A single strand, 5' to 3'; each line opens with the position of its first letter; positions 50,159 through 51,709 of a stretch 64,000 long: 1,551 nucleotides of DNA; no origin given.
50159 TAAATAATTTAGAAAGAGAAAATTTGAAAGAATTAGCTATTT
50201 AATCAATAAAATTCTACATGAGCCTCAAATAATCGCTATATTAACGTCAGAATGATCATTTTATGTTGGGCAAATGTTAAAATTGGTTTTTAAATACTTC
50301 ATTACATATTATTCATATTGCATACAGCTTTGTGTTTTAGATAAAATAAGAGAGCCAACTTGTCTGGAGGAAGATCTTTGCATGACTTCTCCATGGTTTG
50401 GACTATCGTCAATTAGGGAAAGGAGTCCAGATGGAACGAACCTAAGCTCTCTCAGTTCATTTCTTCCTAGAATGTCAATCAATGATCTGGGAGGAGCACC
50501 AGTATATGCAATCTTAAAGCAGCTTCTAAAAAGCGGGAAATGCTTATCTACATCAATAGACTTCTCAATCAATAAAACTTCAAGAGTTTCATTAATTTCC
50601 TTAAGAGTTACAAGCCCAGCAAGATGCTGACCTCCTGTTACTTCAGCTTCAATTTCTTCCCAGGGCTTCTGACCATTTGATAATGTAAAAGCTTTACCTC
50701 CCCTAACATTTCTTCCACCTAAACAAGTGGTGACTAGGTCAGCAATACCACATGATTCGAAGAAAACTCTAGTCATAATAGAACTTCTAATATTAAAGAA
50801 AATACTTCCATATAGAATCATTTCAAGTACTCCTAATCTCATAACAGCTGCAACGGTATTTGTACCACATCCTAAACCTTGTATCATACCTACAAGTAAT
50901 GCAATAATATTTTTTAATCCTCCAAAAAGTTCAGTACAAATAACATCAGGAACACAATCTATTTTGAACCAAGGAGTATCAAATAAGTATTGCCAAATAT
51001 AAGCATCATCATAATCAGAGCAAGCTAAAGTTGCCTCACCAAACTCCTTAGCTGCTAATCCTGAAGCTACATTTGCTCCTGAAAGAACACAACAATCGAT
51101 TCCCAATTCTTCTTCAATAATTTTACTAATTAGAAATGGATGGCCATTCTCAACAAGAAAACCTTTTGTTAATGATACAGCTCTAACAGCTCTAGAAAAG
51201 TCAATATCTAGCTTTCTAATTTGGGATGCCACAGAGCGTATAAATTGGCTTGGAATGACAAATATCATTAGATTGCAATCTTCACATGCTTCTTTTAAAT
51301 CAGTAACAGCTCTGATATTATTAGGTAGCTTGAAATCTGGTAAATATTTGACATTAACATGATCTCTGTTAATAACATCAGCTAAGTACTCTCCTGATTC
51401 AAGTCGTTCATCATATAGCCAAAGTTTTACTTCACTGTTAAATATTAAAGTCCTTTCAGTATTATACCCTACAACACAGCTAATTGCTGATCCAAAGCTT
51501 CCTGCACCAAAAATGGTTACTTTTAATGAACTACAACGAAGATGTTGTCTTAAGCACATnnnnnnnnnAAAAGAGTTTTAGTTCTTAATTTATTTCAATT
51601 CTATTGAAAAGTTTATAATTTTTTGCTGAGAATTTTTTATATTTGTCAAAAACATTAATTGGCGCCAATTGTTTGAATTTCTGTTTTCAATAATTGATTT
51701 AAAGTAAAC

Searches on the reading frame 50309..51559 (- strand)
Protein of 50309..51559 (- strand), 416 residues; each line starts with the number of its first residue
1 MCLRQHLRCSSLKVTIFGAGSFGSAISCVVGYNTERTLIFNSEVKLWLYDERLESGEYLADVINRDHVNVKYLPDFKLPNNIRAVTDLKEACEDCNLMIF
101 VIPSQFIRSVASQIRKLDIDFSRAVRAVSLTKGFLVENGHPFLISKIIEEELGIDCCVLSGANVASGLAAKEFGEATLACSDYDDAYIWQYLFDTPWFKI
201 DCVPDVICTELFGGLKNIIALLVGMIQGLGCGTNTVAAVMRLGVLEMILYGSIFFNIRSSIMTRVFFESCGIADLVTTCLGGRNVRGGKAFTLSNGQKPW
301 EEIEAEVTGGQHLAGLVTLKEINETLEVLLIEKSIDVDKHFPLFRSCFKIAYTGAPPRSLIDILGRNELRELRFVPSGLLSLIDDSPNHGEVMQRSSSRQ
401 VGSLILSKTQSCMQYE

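Call 16: search_protein_families(library=pfam, proteins=[window:50309-51559:-], max_evalue=0.001)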
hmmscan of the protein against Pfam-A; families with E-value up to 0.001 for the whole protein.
window:50309-51559:- (416 aa): 2 families
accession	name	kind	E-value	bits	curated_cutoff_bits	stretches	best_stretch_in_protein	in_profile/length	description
PF01210.29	NAD_Gly3P_dh_N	-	9.5e-40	136.6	23.1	1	13-184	1-156/158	NAD-dependent glycerol-3-phosphate dehydrogenase N-terminus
PF07479.19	NAD_Gly3P_dh_C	-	1.9e-29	103.1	25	1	205-361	1-141/142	NAD-dependent glycerol-3-phosphate dehydrogenase C-terminus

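Call 22: find_homologous_proteins(query=window:50309-51559:-, max_evalue=1e-40)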
Query window:50309-51559:- (416 aa): 129 proteins with E <= 1e-40 among 7936 candidates; the best 120 are listed.
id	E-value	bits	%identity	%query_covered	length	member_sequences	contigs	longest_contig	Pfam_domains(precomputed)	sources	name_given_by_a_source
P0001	6.9e-277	936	99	100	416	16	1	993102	PF07479.20,PF01210.30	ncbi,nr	ncbi:Glycerol-3-phosphate dehydrogenase [NAD(+)] [Cryptosporidium tyzzeri]|nr:Glycerol-3-phosphate d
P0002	1.1e-252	857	89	100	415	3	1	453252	PF07479.20,PF01210.30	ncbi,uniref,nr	ncbi:glycerol-phosphate dehydrogenase [Cryptosporidium bovis]|uniref:glycerol-phosphate dehydrogenas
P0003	7.4e-226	768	80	98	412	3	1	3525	PF07479.20,PF01210.30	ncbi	ncbi:putative glycerol-3-phosphate dehydrogenase [Cryptosporidium serpentis]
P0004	5.7e-92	327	43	89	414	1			PF07479.20,PF01210.30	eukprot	eukprot:GHVS01103087.1.p1 GENE.GHVS01103087.1~~GHVS01103087.1.p1 ORF type:complete len:415 (-),score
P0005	6.9e-92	327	42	89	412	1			PF07479.20,PF01210.30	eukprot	eukprot:GHVS01103088.1.p1 GENE.GHVS01103088.1~~GHVS01103088.1.p1 ORF type:complete len:413 (-),score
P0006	1.7e-90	322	43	89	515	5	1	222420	PF07479.20,PF01210.30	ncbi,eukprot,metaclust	ncbi:UNVERIFIED_CONTAM: NAD-dependent glycerol-3-phosphate dehydrogenase [Hammondia hammondi]|eukpro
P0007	2.1e-84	302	41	90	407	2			PF07479.20,PF01210.30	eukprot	eukprot:Protomagalhaensia_sp_Gyna_25__5990@NODE_933_length_2396_cov_118_433178_g739_i0_p1_GENE_NODE_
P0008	2.0e-83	299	41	88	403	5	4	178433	PF07479.20,PF01210.30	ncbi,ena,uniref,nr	ncbi:MAG: uncharacterized protein KVP18_000777 [Porospora cf. gigantea A]|uniref:uncharacterized pro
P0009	5.8e-81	291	42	86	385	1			PF07479.20,PF01210.30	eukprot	eukprot:TRINITY_DN1074_c0_g2_i1.p1 TRINITY_DN1074_c0_g2~~TRINITY_DN1074_c0_g2_i1.p1 ORF type:complet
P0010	8.1e-81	290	43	84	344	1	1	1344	PF07479.20,PF01210.30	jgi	jgi:glycerol-3-phosphate dehydrogenase (NAD+)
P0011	5.2e-80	288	37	90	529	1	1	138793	PF07479.20,PF01210.30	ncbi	ncbi:putative glycerol-3-phosphate dehydrogenase (gpdh), partial [Cardiosporidium cionae]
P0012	2.7e-78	282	43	84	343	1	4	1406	PF07479.20,PF01210.30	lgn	-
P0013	7.4e-78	281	42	85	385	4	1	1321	PF07479.20,PF01210.30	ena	-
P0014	8.6e-78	280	42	84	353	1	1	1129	PF07479.20,PF01210.30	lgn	-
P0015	3.4e-77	279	45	78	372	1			PF07479.20,PF01210.30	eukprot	eukprot:TRINITY_DN24202_c0_g1_i3.p1 TRINITY_DN24202_c0_g1~~TRINITY_DN24202_c0_g1_i3.p1 ORF type:comp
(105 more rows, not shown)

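Call 23: list_cluster_members(proteins=[P0001, P0002, P0003])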
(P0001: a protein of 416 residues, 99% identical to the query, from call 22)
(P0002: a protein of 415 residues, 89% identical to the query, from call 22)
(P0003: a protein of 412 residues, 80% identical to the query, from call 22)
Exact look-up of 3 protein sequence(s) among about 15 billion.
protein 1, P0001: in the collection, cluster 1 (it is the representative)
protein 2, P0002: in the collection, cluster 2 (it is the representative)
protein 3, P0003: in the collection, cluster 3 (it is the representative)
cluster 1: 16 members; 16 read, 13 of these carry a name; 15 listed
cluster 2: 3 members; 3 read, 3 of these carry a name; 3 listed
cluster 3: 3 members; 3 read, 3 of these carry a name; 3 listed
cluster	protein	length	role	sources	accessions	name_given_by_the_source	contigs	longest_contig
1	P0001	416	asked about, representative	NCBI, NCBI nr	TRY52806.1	Glycerol-3-phosphate dehydrogenase [NAD(+)] [Cryptosporidium tyzzeri]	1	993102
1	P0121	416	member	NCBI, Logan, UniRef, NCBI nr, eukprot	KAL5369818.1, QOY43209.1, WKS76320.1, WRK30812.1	glycerol-3-phosphate dehydrogenase [Cryptosporidium parvum] | Glycerol-3-phosphate dehydrogenase [NAD(+)] n=1 Tax=Cryptosporidium parvum TaxID=5807 ... | Glycerol-3-phosphate dehydrogenase [NAD(+)] [Cryptosporidium parvum]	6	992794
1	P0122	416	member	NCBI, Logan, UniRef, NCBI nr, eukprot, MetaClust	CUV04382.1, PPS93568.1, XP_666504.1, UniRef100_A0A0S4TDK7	unnamed protein product [Cryptosporidium hominis] | Glycerol-3-phosphate dehydrogenase [NAD(+)] n=1 Tax=Cryptosporidium hominis TaxID=237895 ... | glycerol-3-phosphate dehydrogenase [Cryptosporidium hominis TU502]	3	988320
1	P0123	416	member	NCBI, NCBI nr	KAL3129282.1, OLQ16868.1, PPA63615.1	glycerol-3-phosphate dehydrogenase (NAD(+)) [Cryptosporidium hominis] | NAD-dependent glycerol-3-phosphate dehydrogenase N-terminus [Cryptosporidium hominis]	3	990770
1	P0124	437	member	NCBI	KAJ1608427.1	glycerol-3-phosphate dehydrogenase, partial [Cryptosporidium canis]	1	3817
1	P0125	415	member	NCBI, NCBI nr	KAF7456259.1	NAD-dependent glycerol-3-phosphate dehydrogenase [Cryptosporidium felis]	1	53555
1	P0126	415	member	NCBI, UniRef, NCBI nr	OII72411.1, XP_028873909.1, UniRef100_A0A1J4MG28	glycerol-3-phosphate dehydrogenase [Cryptosporidium ubiquitum] | Glycerol-3-phosphate dehydrogenase [NAD(+)] n=1 Tax=Cryptosporidium ubiquitum ...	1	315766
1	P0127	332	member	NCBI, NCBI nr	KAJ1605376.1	glycerol-3-phosphate dehydrogenase [Cryptosporidium canis]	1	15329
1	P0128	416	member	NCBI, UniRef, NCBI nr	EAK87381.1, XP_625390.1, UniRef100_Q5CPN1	glycerol-3-phosphate dehydrogenase [Cryptosporidium parvum Iowa II] | Glycerol-3-phosphate dehydrogenase [NAD(+)] n=1 Tax=Cryptosporidium parvum (strain Iowa ...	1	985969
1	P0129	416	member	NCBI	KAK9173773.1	Glycerol-3-phosphate dehydrogenase [NAD(+)] [Cryptosporidium meleagridis]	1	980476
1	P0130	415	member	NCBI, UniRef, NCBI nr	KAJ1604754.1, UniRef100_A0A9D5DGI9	glycerol-3-phosphate dehydrogenase [Cryptosporidium canis] | Glycerol-3-phosphate dehydrogenase [NAD(+)] n=1 Tax=Cryptosporidium canis TaxID=195482 ...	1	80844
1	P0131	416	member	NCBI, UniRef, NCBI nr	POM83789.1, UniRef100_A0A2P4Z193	glycerol-3-phosphate dehydrogenase (NAD(+)) [Cryptosporidium meleagridis] | Glycerol-3-phosphate dehydrogenase [NAD(+)] n=1 Tax=Cryptosporidium meleagridis ...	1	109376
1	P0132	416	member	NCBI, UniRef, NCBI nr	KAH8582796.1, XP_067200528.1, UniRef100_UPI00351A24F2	NAD-dependent glycerol-3-phosphate dehydrogenase [Cryptosporidium sp. chipmunk genotype I] | NAD-dependent glycerol-3-phosphate dehydrogenase n=1 Tax=Cryptosporidium sp. chipmunk ...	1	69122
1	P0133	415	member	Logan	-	-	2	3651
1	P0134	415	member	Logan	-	-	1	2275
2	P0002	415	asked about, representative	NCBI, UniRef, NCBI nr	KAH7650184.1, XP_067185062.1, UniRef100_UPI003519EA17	glycerol-phosphate dehydrogenase [Cryptosporidium bovis] | glycerol-phosphate dehydrogenase n=1 Tax=Cryptosporidium bovis TaxID=310047 ...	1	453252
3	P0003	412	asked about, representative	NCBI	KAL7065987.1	putative glycerol-3-phosphate dehydrogenase [Cryptosporidium serpentis]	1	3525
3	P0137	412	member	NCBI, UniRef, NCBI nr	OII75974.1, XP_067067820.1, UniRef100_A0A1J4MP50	glycerol-3-phosphate dehydrogenase [Cryptosporidium andersoni] | Glycerol-3-phosphate dehydrogenase [NAD(+)] n=1 Tax=Cryptosporidium andersoni ...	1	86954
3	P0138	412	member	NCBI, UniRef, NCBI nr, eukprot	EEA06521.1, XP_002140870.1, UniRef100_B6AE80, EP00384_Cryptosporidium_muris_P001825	glycerol-3-phosphate dehydrogenase, putative [Cryptosporidium muris RN66] | Glycerol-3-phosphate dehydrogenase [NAD(+)] n=1 Tax=Cryptosporidium muris (strain RN66) ... | XP_002140870.1 glycerol-3-phosphate dehydrogenase [Cryptosporidium muris RN66]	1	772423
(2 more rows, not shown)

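Call 24: find_encoding_contigs(protein=P0129, flank=10000, max_places=1)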
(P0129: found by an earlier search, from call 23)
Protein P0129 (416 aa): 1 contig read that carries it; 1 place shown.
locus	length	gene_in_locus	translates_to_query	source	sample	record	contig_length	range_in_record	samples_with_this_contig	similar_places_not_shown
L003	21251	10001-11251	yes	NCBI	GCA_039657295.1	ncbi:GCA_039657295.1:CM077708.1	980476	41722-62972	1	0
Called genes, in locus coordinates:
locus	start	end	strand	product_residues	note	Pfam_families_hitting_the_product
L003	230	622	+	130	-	PF03179:V-ATPase_G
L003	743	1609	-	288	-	-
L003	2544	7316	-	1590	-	PF02383:Syja_N, PF22669:Exo_endo_phos2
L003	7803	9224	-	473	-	PF03366:YEATS, PF20305:pYEATS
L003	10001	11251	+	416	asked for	PF01210:NAD_Gly3P_dh_N, PF07479:NAD_Gly3P_dh_C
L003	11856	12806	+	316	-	-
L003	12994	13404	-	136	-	-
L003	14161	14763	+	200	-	PF05700:BCAS2 (weak)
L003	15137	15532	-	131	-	PF01282:Ribosomal_S24e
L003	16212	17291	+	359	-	PF04427:Brix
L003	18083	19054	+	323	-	-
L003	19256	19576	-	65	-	PF06624:RAMP4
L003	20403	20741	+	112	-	PF00428:Ribosomal_60s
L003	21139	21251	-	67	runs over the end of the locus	PF01779:Ribosomal_L29e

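Call 25: find_encoding_contigs(protein=P0126, flank=10000, max_places=1)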
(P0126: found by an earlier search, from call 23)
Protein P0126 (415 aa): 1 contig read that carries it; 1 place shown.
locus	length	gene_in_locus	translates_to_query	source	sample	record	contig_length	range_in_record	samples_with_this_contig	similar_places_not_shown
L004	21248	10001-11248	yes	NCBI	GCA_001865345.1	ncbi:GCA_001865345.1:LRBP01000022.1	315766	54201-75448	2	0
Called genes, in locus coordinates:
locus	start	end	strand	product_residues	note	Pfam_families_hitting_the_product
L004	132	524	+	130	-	PF03179:V-ATPase_G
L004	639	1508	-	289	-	-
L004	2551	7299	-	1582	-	PF02383:Syja_N, PF22669:Exo_endo_phos2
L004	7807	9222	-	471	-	PF03366:YEATS, PF20305:pYEATS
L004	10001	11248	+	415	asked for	PF01210:NAD_Gly3P_dh_N, PF07479:NAD_Gly3P_dh_C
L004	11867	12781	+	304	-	PF17800:NPL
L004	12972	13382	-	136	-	-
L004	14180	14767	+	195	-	PF05700:BCAS2 (weak)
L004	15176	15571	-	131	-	PF01282:Ribosomal_S24e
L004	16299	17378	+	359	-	PF04427:Brix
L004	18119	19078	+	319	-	-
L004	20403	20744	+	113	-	PF00428:Ribosomal_60s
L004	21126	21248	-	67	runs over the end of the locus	PF01779:Ribosomal_L29e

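Call 26: find_encoding_contigs(protein=P0002, flank=10000, max_places=1)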
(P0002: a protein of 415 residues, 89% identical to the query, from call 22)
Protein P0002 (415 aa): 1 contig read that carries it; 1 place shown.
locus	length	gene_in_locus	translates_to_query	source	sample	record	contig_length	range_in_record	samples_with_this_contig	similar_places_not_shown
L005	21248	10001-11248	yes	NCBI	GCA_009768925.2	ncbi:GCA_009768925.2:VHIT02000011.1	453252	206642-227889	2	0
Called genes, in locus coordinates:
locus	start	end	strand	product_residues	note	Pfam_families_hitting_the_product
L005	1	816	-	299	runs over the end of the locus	-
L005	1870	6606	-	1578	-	PF02383:Syja_N, PF22669:Exo_endo_phos2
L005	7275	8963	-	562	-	PF03366:YEATS, PF20305:pYEATS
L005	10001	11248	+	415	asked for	PF01210:NAD_Gly3P_dh_N, PF07479:NAD_Gly3P_dh_C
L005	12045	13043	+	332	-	-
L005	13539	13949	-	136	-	PF04178:Got1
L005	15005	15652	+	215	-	-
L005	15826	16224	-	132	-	PF01282:Ribosomal_S24e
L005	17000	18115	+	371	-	PF04427:Brix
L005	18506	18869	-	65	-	PF06624:RAMP4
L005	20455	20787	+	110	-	PF00428:Ribosomal_60s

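Call 27: find_encoding_contigs(protein=P0138, flank=10000, max_places=1)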
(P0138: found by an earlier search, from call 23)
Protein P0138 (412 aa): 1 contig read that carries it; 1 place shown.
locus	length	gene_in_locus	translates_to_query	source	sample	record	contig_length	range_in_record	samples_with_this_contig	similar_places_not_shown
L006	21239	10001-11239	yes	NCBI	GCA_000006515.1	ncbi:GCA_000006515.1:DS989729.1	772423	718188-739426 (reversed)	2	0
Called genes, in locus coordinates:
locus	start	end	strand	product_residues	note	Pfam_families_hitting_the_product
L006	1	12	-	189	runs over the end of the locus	-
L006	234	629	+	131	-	PF03179:V-ATPase_G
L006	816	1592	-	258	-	-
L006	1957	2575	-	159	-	-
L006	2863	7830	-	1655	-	PF02383:Syja_N, PF22669:Exo_endo_phos2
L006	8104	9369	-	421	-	PF03366:YEATS, PF20305:pYEATS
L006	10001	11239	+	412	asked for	PF01210:NAD_Gly3P_dh_N, PF07479:NAD_Gly3P_dh_C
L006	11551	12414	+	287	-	PF17800:NPL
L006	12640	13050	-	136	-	PF04178:Got1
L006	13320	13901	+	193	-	PF05700:BCAS2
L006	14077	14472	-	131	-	PF01282:Ribosomal_S24e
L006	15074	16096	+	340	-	PF04427:Brix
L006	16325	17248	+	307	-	-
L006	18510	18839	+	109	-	PF00428:Ribosomal_60s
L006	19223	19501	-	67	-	PF01779:Ribosomal_L29e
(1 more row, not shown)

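Call 59: find_encoding_contigs(protein=P0137, flank=10000, max_places=1)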
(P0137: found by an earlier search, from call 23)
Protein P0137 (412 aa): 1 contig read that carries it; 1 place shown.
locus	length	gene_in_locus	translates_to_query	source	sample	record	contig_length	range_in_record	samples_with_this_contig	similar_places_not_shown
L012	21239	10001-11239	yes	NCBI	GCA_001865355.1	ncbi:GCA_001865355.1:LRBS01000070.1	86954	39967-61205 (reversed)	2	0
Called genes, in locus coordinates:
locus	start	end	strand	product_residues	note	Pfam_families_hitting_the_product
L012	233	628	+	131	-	PF03179:V-ATPase_G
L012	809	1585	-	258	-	-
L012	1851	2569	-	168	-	-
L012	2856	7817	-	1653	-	PF02383:Syja_N, PF22669:Exo_endo_phos2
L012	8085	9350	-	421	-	PF03366:YEATS, PF20305:pYEATS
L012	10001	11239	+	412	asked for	PF01210:NAD_Gly3P_dh_N, PF07479:NAD_Gly3P_dh_C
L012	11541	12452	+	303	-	-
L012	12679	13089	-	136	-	PF04178:Got1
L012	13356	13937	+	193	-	PF05700:BCAS2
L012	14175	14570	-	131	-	PF01282:Ribosomal_S24e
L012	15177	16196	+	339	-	PF04427:Brix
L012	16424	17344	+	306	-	-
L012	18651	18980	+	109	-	PF00428:Ribosomal_60s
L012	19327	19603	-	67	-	PF01779:Ribosomal_L29e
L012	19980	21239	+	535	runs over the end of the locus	PF04851:ResIII, PF00270:DEAD, PF00271:Helicase_C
